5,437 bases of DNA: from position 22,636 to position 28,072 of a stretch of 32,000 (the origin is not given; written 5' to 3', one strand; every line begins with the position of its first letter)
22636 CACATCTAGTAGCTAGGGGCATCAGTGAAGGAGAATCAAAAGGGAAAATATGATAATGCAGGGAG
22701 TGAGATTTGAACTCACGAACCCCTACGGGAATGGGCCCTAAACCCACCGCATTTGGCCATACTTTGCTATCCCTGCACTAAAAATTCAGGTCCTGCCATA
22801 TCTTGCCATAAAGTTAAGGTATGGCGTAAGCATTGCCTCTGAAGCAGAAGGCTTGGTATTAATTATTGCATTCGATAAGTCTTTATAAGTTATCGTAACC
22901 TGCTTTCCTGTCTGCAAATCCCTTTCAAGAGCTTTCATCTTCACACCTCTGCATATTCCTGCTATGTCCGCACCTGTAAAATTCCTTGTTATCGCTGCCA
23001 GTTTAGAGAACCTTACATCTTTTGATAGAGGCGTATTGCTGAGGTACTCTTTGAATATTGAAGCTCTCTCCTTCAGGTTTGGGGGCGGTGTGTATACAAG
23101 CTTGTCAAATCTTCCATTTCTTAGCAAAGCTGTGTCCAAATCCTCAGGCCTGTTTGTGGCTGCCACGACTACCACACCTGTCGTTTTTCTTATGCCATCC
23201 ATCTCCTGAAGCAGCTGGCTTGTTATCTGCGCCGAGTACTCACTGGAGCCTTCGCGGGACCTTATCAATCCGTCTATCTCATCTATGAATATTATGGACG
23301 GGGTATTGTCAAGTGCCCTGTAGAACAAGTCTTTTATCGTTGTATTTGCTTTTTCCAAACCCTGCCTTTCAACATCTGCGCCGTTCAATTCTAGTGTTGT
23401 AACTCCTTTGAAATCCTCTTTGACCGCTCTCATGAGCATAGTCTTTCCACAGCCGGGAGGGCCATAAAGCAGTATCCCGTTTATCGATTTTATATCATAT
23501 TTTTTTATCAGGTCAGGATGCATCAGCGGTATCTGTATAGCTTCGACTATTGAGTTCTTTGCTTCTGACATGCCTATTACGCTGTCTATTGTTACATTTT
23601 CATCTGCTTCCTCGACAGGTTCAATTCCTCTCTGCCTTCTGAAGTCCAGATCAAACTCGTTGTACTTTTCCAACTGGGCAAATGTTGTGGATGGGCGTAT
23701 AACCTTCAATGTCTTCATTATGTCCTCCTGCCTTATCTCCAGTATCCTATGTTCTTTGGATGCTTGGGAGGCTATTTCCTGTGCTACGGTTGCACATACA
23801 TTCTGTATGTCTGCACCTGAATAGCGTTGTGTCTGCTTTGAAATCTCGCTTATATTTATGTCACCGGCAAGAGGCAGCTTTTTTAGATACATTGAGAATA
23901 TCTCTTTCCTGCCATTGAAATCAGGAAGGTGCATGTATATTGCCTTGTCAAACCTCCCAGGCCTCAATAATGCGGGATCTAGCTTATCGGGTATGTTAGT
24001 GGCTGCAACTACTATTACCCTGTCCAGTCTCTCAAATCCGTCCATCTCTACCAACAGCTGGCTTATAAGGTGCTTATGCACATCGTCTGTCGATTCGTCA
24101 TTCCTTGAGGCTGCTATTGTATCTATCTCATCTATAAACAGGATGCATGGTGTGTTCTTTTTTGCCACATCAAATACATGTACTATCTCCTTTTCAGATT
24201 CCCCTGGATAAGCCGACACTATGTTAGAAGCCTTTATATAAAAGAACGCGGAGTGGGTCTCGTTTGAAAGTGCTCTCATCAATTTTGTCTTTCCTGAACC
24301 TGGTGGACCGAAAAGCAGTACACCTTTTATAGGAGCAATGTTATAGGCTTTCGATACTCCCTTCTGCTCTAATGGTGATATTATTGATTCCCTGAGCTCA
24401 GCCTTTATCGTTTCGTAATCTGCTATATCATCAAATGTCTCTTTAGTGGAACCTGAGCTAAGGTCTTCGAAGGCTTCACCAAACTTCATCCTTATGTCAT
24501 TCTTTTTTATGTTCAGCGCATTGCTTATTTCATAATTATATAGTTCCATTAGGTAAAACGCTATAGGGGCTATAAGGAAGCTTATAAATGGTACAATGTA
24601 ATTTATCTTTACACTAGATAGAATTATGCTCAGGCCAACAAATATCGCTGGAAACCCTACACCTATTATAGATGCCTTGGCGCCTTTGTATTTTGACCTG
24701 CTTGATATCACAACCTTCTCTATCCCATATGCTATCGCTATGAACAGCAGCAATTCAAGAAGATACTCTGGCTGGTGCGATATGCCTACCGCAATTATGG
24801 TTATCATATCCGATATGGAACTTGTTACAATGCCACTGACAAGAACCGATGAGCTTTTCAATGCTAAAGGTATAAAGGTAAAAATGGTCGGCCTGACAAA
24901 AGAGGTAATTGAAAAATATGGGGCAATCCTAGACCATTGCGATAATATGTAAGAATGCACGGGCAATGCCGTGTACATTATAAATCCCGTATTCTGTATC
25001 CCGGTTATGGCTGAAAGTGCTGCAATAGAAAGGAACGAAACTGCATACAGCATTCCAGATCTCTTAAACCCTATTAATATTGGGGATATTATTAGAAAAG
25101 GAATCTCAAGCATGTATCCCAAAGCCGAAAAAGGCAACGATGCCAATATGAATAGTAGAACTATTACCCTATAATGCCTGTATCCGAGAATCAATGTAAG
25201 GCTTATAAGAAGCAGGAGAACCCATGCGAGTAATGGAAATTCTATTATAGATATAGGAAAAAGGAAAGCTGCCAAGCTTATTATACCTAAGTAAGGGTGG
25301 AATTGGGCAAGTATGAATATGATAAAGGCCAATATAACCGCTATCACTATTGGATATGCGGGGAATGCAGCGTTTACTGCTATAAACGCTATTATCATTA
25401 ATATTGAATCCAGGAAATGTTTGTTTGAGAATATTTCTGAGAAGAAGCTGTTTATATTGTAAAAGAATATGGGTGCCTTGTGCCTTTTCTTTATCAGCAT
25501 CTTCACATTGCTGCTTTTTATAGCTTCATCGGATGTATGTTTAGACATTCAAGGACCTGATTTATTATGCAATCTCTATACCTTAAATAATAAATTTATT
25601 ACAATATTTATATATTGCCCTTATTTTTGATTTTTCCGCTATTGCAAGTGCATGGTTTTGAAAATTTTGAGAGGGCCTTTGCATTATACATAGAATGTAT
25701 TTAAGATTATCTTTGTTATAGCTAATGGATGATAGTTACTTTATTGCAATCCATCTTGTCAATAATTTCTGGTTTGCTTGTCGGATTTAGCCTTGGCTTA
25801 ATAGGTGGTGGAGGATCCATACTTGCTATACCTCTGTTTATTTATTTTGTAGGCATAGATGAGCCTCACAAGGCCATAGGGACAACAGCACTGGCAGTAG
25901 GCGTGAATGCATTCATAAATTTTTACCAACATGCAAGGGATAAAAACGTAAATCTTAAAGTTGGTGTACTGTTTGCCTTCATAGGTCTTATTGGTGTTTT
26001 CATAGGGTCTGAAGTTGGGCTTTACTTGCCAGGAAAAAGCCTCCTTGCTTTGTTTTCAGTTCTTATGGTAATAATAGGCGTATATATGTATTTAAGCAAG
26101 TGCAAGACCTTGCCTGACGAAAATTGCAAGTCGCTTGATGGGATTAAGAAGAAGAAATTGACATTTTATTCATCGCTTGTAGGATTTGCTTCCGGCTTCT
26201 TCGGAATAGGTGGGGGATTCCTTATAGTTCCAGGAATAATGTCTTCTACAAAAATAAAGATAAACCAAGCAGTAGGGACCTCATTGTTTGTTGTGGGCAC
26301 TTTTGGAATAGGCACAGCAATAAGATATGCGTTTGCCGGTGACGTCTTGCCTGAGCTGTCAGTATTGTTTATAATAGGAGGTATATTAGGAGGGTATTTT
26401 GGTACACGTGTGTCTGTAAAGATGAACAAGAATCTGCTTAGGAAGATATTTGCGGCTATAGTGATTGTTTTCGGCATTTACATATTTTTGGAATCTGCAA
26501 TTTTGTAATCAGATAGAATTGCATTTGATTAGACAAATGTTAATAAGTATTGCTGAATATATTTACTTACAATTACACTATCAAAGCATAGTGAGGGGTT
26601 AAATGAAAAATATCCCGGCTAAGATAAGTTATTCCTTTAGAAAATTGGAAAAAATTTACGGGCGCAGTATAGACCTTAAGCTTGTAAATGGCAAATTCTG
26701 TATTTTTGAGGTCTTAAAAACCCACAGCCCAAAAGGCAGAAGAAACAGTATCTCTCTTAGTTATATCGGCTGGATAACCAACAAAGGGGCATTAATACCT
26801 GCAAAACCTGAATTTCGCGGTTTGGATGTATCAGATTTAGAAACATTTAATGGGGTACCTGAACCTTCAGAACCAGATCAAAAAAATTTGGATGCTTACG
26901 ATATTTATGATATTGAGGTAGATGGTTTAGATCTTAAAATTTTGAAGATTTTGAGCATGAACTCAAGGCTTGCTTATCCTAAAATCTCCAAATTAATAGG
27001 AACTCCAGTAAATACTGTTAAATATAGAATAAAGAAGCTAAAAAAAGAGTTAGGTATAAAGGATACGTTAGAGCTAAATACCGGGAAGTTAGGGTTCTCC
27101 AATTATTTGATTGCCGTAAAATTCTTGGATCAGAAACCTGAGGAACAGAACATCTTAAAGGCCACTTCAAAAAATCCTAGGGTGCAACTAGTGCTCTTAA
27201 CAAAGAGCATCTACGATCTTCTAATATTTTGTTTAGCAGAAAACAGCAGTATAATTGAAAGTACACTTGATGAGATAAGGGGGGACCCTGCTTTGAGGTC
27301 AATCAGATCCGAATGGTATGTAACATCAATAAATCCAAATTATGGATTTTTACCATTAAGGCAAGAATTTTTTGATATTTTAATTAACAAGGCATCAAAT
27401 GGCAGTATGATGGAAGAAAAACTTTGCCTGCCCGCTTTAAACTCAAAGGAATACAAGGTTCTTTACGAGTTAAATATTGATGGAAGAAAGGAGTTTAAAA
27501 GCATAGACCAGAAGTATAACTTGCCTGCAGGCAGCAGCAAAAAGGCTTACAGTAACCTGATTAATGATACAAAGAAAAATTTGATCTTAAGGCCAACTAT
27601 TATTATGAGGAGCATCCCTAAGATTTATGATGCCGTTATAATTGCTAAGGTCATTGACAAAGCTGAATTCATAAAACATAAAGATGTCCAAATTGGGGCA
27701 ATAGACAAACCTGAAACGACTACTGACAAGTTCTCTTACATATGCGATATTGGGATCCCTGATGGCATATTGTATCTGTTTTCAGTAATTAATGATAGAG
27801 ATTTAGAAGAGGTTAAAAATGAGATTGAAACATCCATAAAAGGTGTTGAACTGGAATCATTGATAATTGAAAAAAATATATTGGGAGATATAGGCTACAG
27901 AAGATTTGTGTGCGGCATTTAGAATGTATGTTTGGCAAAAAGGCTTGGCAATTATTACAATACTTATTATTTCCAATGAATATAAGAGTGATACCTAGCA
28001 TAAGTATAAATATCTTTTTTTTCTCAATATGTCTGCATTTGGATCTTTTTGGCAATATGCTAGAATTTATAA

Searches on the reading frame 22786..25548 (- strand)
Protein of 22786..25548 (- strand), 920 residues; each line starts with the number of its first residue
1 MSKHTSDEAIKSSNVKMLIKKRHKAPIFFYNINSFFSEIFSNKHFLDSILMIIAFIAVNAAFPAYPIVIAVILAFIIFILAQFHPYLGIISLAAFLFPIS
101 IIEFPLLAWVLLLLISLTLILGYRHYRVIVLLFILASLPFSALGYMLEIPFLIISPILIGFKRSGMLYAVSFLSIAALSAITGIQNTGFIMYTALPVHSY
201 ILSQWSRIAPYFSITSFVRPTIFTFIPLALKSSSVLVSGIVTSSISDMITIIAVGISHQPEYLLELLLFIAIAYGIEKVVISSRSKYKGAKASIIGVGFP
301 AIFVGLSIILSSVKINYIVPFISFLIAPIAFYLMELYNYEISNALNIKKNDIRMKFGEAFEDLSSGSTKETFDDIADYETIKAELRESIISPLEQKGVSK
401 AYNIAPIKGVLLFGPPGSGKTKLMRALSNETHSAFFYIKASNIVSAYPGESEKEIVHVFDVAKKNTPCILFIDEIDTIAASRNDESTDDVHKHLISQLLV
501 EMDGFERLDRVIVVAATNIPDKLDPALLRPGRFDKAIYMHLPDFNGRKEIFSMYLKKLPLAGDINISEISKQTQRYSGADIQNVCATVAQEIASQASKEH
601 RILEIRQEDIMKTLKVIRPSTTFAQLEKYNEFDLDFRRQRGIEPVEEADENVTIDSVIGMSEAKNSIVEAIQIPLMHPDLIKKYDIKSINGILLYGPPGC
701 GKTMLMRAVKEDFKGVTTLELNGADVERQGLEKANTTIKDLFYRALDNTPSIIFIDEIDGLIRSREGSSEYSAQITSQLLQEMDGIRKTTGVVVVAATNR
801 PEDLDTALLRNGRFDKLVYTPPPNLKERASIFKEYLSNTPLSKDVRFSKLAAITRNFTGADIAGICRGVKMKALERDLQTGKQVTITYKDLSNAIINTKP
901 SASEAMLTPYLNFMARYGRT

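Call 94: search_protein_families(library=pfam, proteins=[window:22786-25548:-], max_evalue=0.0001)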
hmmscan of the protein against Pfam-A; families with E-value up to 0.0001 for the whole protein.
window:22786-25548:- (920 aa): 28 families (the best 25 are shown)
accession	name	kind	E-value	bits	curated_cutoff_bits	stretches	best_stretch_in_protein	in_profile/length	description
PF00004.35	AAA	-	1.6e-77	258.7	21.2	2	410-540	1-130/131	ATPase family associated with various cellular activities (AAA)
PF17862.7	AAA_lid_3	-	2.8e-17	62.3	27.2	2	844-883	1-40/45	AAA+ lid domain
PF07728.20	AAA_5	-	2.1e-12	47.7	22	0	692-759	2-76/139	AAA domain (dynein-related subfamily)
PF13191.12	AAA_16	-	4.7e-12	47.2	32.6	0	687-714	22-49/167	AAA ATPase domain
PF13173.12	AAA_14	-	3.9e-11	43.5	27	0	692-759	5-72/129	AAA domain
PF13401.12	AAA_22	-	1.6e-10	41.8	27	0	410-452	8-33/130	AAA domain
PF05496.18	RuvB_N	-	4.2e-10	40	27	0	407-480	33-98/159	Holliday junction DNA helicase RuvB P-loop domain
PF20720.3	nSTAND3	-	4.7e-08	33.3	27.2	0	410-474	20-74/155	Novel STAND NTPase 3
PF05673.19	DUF815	-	1.1e-07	31.7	23.8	0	637-758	11-116/249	Protein of unknown function (DUF815)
PF01637.24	ATPase_2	-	1.5e-07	32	33.2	0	692-737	23-68/225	ATPase domain predominantly from Archaea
PF00910.28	RNA_helicase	-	2.1e-07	31.8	21.5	0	410-463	1-60/105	RNA helicase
PF07724.20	AAA_2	-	5e-07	30.3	27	0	408-494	4-95/166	AAA domain (Cdc48 subfamily)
PF00005.33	ABC_tran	-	8e-07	30.2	25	0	690-743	12-66/137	ABC transporter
PF13521.12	AAA_28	-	8.7e-07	29.7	27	0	692-720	2-30/164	AAA domain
PF09336.16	Vps4_C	-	1.1e-06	29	21.3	0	884-918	27-61/61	Vps4 C terminal oligomerisation domain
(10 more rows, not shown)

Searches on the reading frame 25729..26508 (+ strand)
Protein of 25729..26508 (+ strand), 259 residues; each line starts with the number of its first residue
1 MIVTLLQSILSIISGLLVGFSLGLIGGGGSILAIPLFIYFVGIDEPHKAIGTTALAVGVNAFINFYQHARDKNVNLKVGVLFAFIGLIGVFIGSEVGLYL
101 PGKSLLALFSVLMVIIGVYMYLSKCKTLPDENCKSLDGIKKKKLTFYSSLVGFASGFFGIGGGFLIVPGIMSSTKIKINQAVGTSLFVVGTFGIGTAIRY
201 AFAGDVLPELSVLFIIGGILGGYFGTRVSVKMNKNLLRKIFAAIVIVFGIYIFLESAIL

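Call 94: search_protein_families(library=pfam, proteins=[window:25729-26508:+], max_evalue=0.0001)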
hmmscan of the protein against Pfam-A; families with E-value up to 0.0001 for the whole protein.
window:25729-26508:+ (259 aa): 1 family
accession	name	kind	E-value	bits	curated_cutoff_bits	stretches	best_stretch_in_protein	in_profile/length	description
PF01925.25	TauE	-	5.1e-52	177.3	32.6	1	12-251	2-236/237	Sulfite exporter TauE/SafE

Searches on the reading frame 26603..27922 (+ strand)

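Call 94: search_protein_families(library=pfam, proteins=[window:26603-27922:+], max_evalue=0.0001)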
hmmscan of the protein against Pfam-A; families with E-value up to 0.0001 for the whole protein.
window:26603-27922:+ (439 aa): 2 families
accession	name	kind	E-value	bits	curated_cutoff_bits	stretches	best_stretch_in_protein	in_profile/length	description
PF13404.12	HTH_AsnC-type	-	1.5e-08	34.8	27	1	107-147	2-42/42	AsnC-type helix-turn-helix domain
PF13412.12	HTH_24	-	2.6e-08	33.8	21.9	1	107-149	2-44/48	Winged helix-turn-helix DNA-binding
